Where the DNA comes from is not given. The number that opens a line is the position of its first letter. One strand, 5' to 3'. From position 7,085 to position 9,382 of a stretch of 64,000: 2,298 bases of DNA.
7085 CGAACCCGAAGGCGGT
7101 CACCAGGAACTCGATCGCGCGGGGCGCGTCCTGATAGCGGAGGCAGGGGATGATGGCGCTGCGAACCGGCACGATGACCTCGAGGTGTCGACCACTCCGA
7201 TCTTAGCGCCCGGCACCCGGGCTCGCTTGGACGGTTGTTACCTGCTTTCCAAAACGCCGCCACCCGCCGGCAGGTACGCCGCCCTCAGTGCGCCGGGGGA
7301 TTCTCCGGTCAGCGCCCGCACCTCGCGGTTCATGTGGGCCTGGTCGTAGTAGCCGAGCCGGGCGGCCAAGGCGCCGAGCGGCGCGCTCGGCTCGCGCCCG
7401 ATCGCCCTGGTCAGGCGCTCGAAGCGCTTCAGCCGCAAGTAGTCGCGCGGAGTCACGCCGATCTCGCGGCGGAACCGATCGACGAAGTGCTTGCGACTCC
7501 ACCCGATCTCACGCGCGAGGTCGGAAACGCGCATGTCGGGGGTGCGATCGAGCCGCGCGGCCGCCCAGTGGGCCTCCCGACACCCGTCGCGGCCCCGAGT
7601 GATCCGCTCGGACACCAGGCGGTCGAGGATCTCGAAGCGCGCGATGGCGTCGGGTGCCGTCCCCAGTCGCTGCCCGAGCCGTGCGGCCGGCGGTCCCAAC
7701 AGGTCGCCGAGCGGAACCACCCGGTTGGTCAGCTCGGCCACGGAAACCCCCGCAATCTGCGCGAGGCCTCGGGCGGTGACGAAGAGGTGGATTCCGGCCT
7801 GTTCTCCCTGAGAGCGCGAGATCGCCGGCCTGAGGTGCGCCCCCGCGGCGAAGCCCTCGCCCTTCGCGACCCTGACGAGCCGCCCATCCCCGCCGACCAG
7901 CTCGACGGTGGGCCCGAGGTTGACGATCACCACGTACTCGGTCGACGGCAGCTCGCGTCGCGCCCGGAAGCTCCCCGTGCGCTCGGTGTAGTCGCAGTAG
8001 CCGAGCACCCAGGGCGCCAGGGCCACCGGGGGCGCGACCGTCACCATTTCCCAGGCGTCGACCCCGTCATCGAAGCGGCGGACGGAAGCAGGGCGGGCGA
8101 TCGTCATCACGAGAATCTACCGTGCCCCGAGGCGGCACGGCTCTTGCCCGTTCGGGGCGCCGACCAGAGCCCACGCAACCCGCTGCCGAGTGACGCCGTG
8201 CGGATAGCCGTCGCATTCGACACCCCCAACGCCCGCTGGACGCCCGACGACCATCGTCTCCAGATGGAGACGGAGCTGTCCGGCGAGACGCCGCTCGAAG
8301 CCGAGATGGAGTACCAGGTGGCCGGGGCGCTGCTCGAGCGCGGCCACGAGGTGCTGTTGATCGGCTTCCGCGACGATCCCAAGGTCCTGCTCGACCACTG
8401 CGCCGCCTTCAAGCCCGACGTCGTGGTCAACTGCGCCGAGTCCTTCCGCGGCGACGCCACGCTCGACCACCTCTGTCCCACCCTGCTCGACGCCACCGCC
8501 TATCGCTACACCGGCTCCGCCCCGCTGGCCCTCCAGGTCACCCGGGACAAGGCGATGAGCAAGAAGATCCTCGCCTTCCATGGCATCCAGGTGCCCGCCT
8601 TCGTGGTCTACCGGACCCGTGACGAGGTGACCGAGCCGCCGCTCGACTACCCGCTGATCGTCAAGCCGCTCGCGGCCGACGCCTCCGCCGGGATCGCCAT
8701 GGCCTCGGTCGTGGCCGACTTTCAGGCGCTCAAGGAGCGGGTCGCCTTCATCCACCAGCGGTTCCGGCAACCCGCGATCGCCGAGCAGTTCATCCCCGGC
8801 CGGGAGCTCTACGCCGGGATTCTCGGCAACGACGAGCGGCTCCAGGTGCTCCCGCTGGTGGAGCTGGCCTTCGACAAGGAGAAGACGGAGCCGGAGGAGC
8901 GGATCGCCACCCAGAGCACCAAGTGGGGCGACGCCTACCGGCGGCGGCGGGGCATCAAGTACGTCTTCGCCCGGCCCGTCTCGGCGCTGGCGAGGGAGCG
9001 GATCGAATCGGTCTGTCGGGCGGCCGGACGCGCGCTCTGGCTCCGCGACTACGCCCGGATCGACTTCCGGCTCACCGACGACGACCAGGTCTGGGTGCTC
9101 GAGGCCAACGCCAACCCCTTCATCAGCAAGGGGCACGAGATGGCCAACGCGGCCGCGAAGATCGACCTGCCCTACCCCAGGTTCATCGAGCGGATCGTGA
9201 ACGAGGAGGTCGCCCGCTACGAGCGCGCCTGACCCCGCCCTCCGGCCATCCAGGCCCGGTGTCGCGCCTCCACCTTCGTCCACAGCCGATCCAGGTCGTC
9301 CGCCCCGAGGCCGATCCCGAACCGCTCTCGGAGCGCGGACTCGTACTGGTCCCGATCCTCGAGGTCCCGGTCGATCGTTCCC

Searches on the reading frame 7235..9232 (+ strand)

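Call 76: search_protein_families(library=pfam, proteins=[window:7235-9232:+], max_evalue=0.00001)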
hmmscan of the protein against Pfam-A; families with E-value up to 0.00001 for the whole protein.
window:7235-9232:+ (665 aa): 1 family
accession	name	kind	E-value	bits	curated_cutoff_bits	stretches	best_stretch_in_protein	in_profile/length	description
PF07478.18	Dala_Dala_lig_C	-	7.1e-17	62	24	1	450-655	6-203/204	D-ala D-ala ligase C-terminus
